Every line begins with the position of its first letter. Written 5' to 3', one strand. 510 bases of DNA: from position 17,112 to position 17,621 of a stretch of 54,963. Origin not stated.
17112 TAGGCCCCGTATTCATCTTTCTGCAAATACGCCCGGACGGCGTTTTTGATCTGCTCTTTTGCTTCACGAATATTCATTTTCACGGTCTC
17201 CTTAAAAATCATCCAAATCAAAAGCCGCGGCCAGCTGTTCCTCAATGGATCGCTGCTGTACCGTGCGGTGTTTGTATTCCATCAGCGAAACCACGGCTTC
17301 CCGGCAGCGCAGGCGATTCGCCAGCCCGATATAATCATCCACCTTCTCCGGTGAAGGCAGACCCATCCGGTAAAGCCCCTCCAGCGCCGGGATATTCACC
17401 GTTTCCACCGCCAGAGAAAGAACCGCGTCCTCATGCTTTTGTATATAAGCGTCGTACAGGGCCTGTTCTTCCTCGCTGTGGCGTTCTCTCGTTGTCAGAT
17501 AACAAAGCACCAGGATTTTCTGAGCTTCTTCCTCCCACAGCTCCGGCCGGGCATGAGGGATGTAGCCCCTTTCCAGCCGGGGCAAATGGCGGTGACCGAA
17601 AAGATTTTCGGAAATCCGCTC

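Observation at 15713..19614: Tightly coupled vWA(DUF2201-like) / cytoplasmic LRR / MoxR-type AAA+ operon: candidate uncharacterised NTPase-driven sensor system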

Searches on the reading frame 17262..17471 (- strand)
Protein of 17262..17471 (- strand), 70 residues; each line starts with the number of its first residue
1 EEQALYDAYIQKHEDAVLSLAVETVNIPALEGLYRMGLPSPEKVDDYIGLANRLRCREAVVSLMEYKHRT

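Call 85: search_solved_structures(query=A8, max_evalue=1, show_alignments=3)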
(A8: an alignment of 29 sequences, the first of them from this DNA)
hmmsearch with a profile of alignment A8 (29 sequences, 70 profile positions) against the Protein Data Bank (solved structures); distinct sequences matched with E-value up to 1: 22.
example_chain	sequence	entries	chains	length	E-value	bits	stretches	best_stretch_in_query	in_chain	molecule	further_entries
7rdr_A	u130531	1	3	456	1.1e-09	41.7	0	15-63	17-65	Circular tendon repeat protein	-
1n0r_A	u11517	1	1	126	0.0051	20.4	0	18-64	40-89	4 ankyrin repeats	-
1n11_A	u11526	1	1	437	0.045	17.3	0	48-63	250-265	Ankyrin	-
3b7b_A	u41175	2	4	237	0.065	16.8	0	19-63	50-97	Euchromatic histone-lysine N-methyltransferase 1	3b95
5hry_A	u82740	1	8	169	0.071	16.7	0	19-63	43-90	ank3C2_1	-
1n0q_A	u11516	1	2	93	0.072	16.7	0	18-64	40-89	3 ankyrin repeats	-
9ijj_AA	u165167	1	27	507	0.12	16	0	7-43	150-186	Sperm-associated antigen 6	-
3zkj_A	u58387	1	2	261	0.12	15.9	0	24-66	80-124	ANKYRIN REPEAT AND SOCS BOX PROTEIN 9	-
3zng_A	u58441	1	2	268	0.13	15.8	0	24-66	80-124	ANKYRIN REPEAT AND SOCS BOX PROTEIN 9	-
9ogb_C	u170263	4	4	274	0.16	15.5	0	11-66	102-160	Ankyrin repeat and SOCS box protein 8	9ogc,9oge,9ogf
9ogd_B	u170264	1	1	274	0.17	15.5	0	11-66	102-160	Ankyrin repeat and SOCS box protein 8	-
4qfv_A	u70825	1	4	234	0.18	15.4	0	19-64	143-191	ANK-N5C-281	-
3d9h_A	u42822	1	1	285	0.18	15.4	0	24-66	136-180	cDNA FLJ77766, highly similar to Homo sapiens ankyrin repeat and SOCS box-containing 9 (AS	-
6by9_A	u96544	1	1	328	0.19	15.3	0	19-63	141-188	Histone-lysine N-methyltransferase EHMT1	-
4uuc_A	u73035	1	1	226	0.2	15.2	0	20-66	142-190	ANKYRIN REPEAT AND SOCS BOX PROTEIN 11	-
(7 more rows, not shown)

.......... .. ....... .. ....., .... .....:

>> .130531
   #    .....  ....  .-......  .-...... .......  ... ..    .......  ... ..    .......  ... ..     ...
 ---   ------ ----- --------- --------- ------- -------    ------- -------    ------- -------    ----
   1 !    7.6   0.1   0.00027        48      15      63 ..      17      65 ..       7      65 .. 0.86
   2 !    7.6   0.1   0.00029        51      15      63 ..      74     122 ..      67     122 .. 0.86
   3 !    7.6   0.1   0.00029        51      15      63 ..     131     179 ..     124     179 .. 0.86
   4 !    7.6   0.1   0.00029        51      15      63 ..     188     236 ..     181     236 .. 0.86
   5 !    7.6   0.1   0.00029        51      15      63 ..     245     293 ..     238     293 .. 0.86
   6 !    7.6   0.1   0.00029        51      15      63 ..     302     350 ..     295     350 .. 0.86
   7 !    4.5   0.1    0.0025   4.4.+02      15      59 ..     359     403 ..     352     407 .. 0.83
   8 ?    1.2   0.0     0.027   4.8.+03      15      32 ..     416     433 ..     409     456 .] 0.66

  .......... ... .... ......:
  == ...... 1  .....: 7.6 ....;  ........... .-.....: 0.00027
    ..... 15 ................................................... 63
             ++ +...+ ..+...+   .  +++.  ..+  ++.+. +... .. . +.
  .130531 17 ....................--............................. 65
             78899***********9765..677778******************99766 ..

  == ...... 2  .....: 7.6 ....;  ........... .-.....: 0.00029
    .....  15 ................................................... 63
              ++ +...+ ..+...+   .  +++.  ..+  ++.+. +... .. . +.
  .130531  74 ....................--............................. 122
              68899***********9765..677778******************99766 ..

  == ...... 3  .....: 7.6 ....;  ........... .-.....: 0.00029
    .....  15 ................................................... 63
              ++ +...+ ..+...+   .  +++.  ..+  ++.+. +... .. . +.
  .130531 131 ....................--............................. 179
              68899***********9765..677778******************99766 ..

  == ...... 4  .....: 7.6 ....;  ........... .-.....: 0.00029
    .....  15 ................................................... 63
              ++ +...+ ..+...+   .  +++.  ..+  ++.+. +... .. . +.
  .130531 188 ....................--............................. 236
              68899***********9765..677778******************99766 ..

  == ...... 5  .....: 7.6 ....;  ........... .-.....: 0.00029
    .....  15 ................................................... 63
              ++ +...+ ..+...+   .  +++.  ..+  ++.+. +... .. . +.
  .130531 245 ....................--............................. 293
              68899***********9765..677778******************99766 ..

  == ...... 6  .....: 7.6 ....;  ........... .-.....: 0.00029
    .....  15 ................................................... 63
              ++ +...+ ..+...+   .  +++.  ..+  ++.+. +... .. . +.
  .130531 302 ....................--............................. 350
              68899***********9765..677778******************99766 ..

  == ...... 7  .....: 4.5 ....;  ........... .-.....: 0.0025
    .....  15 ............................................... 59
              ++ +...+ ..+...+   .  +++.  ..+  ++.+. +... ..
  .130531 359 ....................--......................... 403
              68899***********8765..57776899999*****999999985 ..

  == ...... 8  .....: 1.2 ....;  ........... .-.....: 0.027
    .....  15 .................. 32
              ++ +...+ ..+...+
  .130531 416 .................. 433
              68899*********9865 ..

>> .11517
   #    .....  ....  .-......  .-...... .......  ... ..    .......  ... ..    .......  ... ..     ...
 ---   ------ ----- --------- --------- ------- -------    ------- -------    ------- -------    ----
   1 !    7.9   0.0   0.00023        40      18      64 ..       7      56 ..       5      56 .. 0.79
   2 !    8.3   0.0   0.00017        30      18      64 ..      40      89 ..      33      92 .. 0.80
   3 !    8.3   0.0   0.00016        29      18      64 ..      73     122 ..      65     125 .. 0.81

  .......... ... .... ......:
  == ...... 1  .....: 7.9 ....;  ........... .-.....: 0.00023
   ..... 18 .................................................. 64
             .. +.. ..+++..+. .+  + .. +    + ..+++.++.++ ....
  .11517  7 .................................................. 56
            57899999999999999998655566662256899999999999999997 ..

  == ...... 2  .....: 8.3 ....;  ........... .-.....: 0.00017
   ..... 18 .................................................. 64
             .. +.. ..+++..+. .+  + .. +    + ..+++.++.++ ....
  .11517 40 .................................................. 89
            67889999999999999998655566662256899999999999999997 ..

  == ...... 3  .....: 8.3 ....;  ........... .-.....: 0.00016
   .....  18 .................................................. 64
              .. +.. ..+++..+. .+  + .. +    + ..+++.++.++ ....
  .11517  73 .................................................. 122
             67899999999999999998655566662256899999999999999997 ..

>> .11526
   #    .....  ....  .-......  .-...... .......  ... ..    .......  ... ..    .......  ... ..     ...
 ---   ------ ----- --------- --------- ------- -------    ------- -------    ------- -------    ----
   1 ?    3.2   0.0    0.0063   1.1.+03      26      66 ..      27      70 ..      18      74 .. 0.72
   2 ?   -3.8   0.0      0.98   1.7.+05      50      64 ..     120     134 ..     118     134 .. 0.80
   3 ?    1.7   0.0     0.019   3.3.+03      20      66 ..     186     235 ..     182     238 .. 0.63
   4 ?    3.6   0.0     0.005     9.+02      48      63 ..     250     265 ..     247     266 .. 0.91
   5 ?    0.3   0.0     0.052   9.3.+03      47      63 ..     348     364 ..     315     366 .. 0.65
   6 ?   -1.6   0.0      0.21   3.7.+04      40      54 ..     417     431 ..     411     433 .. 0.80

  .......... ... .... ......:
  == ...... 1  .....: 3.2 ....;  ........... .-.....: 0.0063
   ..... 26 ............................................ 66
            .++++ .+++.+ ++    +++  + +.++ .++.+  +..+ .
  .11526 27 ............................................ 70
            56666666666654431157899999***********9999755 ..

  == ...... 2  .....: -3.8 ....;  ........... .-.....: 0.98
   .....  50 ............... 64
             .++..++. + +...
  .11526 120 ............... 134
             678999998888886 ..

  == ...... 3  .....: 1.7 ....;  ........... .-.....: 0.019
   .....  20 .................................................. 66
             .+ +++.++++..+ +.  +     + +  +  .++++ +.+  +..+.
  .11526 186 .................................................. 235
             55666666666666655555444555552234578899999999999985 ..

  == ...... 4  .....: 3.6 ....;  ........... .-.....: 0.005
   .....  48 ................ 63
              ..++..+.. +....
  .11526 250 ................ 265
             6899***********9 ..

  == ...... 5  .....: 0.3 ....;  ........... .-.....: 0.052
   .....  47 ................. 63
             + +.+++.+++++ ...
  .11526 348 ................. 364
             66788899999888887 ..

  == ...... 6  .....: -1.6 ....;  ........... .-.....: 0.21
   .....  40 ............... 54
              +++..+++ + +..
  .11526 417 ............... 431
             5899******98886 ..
